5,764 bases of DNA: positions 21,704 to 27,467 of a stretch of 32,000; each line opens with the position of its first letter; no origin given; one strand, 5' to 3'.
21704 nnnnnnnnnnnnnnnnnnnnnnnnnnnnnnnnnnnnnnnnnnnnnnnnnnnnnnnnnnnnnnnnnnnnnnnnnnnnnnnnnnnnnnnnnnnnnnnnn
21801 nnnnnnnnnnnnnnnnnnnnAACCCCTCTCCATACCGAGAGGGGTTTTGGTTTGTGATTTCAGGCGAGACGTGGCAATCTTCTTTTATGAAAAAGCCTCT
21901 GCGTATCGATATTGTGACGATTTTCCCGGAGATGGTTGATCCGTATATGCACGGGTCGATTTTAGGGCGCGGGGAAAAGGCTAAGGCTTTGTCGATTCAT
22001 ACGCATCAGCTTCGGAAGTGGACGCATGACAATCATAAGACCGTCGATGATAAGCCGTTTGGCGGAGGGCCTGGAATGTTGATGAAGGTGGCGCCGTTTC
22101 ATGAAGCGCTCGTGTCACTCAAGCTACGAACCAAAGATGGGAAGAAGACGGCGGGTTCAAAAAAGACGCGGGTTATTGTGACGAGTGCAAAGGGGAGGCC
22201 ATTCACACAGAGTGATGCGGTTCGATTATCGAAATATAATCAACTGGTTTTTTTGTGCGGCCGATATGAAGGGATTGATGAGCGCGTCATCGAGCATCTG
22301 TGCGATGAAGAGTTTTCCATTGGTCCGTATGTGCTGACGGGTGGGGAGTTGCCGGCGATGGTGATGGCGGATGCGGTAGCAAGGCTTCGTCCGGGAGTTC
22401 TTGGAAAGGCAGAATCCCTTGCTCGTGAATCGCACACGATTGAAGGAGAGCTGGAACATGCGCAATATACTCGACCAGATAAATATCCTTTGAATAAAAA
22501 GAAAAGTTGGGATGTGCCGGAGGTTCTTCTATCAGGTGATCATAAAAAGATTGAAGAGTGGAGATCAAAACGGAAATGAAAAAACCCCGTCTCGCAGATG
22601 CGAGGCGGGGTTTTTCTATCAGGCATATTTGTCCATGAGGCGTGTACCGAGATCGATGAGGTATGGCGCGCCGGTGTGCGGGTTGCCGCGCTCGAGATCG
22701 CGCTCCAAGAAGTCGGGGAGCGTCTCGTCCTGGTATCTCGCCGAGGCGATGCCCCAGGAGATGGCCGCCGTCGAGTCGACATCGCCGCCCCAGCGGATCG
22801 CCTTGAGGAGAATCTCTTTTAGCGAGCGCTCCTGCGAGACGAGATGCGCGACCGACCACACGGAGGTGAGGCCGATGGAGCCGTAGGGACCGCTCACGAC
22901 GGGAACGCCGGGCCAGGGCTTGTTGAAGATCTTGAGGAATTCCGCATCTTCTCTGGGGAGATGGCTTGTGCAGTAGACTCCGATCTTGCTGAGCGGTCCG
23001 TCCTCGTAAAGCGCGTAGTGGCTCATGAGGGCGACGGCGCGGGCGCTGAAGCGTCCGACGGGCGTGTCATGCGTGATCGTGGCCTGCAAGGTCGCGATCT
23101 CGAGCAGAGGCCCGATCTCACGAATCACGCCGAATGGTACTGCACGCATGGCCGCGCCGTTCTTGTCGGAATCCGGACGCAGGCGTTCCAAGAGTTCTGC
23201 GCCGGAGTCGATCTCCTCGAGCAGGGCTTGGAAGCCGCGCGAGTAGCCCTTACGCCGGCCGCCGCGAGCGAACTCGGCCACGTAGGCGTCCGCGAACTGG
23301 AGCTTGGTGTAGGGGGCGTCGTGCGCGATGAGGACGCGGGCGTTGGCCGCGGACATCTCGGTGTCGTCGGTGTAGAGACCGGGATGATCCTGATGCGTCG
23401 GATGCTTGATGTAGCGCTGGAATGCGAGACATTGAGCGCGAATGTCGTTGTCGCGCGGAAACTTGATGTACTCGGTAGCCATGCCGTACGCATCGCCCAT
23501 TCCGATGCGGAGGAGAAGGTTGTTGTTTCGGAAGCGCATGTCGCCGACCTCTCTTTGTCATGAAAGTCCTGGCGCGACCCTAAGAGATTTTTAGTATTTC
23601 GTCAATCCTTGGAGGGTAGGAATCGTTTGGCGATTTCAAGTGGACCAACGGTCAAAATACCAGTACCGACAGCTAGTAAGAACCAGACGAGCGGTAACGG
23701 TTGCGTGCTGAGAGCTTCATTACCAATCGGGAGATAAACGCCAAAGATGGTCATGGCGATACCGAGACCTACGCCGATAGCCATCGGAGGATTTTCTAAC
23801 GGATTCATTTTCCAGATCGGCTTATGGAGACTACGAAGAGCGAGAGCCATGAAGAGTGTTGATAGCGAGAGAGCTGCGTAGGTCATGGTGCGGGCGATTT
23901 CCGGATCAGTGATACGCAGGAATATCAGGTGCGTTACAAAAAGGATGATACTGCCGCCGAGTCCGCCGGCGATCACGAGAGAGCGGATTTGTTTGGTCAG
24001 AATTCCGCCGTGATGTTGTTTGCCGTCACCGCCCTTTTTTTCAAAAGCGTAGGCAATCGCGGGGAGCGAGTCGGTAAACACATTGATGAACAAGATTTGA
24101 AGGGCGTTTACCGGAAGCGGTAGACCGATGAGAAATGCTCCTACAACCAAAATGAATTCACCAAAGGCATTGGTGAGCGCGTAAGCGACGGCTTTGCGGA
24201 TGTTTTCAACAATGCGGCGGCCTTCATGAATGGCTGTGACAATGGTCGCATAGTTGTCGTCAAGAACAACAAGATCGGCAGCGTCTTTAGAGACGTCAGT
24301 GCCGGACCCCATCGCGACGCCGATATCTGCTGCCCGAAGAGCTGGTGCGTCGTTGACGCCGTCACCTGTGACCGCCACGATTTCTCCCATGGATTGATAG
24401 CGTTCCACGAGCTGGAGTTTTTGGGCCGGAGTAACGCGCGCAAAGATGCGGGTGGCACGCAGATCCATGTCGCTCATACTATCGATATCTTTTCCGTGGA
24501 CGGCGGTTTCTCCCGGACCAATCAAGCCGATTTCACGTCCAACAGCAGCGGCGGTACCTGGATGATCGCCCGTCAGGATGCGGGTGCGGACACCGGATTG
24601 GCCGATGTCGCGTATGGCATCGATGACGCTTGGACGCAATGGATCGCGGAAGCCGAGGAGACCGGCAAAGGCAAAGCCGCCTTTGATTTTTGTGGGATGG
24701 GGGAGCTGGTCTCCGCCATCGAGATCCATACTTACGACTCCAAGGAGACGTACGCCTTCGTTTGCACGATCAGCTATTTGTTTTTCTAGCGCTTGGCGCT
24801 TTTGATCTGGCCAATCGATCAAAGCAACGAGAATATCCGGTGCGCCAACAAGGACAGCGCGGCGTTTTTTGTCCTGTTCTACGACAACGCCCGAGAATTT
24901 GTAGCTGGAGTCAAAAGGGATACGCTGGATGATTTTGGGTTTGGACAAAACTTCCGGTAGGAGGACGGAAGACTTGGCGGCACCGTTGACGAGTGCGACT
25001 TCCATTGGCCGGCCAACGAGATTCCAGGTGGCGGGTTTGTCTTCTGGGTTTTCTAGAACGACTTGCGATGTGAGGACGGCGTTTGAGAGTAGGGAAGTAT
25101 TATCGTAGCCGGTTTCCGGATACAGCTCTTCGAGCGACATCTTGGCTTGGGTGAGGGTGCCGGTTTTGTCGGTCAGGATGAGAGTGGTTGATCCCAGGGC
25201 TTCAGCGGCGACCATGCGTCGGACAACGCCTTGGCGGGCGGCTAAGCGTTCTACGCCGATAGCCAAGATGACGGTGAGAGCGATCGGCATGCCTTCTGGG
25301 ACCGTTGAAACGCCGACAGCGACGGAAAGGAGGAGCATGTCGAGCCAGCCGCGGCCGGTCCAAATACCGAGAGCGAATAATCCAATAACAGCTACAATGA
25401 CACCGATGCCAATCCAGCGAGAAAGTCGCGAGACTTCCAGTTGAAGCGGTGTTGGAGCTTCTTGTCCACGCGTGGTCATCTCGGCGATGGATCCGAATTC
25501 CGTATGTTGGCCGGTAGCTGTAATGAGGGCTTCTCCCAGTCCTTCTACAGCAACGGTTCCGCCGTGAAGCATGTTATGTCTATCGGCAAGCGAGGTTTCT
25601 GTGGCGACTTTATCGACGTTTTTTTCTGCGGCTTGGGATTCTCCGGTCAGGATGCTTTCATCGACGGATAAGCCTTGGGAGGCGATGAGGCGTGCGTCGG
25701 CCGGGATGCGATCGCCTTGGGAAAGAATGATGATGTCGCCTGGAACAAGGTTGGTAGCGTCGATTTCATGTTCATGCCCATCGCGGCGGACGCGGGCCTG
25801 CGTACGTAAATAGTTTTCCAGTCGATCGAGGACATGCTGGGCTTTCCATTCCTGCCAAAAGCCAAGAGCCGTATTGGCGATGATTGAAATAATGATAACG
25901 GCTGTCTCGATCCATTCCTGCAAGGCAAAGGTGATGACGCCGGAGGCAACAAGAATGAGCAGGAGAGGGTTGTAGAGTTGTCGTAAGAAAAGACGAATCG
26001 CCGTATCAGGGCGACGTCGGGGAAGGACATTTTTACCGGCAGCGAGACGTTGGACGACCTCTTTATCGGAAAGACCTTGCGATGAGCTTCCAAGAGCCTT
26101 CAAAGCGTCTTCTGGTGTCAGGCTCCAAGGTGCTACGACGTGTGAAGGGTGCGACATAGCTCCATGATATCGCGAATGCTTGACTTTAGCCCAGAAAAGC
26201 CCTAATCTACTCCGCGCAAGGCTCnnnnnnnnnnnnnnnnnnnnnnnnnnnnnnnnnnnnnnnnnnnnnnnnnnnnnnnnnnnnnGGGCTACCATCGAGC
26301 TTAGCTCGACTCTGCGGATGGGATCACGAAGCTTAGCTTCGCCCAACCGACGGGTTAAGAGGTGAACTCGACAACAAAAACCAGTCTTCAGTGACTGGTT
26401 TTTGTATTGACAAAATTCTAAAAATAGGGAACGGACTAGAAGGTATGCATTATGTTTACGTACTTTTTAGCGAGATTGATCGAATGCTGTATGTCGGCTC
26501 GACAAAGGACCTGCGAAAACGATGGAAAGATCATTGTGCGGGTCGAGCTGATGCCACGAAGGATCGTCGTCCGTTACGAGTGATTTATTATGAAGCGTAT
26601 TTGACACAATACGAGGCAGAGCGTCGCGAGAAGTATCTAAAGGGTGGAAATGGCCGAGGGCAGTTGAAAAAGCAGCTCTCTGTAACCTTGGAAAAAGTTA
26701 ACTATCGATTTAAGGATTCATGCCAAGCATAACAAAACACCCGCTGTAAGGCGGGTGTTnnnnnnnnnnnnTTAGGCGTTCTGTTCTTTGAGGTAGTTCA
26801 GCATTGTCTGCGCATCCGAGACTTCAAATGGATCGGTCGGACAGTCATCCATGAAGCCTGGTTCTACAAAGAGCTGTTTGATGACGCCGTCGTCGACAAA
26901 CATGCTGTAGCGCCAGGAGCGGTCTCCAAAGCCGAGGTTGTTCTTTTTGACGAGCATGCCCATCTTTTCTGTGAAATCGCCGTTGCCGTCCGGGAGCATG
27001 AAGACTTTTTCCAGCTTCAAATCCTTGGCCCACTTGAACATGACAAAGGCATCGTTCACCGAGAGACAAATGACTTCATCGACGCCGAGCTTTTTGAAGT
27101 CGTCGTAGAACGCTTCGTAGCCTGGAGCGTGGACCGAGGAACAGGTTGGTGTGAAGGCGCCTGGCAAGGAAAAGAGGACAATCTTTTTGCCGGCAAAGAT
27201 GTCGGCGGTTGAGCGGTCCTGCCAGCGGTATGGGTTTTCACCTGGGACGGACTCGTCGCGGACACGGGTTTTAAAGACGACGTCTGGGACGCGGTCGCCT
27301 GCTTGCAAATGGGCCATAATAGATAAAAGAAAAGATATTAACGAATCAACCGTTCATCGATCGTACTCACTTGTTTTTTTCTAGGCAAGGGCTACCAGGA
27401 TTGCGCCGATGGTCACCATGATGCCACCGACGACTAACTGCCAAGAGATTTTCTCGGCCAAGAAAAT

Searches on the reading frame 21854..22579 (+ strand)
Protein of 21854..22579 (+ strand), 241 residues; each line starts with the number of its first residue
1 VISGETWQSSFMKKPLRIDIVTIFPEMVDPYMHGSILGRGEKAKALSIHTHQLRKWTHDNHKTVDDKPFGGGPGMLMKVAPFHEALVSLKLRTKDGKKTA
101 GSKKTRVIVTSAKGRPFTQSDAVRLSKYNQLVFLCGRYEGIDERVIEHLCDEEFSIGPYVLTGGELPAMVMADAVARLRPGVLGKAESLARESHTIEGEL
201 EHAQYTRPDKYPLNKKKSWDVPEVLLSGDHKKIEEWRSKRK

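Call 9: search_protein_families(library=pfam, proteins=[window:21854-22579:+], max_evalue=0.001)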
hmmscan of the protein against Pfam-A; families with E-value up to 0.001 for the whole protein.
window:21854-22579:+ (241 aa): 1 family
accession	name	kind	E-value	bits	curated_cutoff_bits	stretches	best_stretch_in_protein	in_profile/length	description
PF01746.26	tRNA_m1G_MT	-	1.2e-50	172.4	27.3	1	41-239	5-184/195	tRNA (Guanine-1)-methyltransferase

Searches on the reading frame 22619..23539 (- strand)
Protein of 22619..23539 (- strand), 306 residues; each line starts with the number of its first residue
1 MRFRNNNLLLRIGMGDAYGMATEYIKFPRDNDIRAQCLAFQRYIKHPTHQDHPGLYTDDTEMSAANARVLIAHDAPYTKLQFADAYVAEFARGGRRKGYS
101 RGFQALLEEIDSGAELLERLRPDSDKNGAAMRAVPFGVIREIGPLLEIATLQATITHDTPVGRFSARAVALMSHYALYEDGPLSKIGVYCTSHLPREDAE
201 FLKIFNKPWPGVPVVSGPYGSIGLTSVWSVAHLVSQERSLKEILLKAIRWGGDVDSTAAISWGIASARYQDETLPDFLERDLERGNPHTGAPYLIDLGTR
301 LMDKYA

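Call 9: search_protein_families(library=pfam, proteins=[window:22619-23539:-], max_evalue=0.001)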
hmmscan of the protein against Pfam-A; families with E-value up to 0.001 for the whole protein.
window:22619-23539:- (306 aa): 1 family
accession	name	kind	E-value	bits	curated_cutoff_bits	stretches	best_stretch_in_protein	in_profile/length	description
PF03747.19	ADP_ribosyl_GH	-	3.1e-32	112.8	26.2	1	14-276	8-286/287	ADP-ribosylglycohydrolase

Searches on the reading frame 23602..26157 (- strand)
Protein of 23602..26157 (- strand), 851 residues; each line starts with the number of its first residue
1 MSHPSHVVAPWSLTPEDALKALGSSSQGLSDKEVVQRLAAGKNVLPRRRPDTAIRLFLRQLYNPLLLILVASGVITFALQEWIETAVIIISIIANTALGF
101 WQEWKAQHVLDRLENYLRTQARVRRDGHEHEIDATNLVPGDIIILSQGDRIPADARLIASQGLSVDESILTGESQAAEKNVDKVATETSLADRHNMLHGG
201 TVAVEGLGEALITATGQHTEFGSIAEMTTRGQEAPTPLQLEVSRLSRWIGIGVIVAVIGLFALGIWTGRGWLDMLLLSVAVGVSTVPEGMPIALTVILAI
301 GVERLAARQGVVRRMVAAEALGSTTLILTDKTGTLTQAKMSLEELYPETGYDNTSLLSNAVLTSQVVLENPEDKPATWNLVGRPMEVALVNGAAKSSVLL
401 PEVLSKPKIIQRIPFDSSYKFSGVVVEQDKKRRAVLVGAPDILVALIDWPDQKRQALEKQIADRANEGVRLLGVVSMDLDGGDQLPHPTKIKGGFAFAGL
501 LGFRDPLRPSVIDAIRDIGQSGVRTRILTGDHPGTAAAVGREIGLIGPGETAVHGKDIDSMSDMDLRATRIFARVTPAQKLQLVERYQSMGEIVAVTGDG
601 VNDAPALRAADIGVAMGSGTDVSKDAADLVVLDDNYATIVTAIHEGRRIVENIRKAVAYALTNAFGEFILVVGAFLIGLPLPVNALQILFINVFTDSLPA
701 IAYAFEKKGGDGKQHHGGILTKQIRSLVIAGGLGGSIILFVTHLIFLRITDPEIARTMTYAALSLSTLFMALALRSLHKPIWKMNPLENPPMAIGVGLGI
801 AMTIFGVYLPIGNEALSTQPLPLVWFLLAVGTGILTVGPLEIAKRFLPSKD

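Call 9: search_protein_families(library=pfam, proteins=[window:23602-26157:-], max_evalue=0.001)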
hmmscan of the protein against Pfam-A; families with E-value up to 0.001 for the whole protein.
window:23602-26157:- (851 aa): 6 families
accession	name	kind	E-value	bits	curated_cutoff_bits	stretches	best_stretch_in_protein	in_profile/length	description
PF00122.25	E1-E2_ATPase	-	3.2e-49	167.4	28.1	1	117-307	3-180/181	E1-E2 ATPase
PF00689.26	Cation_ATPase_C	-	1.2e-27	97.3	27.3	1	680-846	1-175/175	Cation transporting ATPase, C-terminus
PF00702.32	Hydrolase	-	2e-17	64.6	26.4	1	326-611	3-191/191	haloacid dehalogenase-like hydrolase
PF00690.31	Cation_ATPase_N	-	4.4e-13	49.1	20.4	1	11-75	2-68/69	Cation transporter/ATPase, N-terminus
PF13246.12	Cation_ATPase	-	6.4e-11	42.6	21.7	1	362-445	8-86/91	Cation transport ATPase (P-type)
PF08282.18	Hydrolase_3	-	5.5e-07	30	20.9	1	582-642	194-254/255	haloacid dehalogenase-like hydrolase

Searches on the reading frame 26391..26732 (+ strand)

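Call 46: search_protein_families(library=pfam, proteins=[window:26391-26732:+], max_evalue=0.001)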
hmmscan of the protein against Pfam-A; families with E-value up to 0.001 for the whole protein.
window:26391-26732:+ (113 aa): 1 family
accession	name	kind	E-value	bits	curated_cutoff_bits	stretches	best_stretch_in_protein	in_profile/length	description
PF01541.30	GIY-YIG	-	1.1e-17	64.5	22.6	1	19-88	1-73/78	GIY-YIG catalytic domain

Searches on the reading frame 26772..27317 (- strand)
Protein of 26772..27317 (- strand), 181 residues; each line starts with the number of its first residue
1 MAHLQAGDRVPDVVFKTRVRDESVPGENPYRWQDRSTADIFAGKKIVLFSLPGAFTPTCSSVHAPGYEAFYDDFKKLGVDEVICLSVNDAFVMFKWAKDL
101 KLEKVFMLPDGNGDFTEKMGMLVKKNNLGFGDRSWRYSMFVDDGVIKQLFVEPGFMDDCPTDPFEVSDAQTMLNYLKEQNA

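Call 46: search_protein_families(library=pfam, proteins=[window:26772-27317:-], max_evalue=0.001)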
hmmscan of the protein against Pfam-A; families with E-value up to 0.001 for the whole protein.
window:26772-27317:- (181 aa): 2 families
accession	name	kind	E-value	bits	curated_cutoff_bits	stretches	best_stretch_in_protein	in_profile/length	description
PF08534.16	Redoxin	-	1.2e-28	100.2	26.6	1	6-153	2-135/148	Redoxin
PF00578.27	AhpC-TSA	-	4.5e-13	49.7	26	1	32-147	15-122/124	AhpC/TSA family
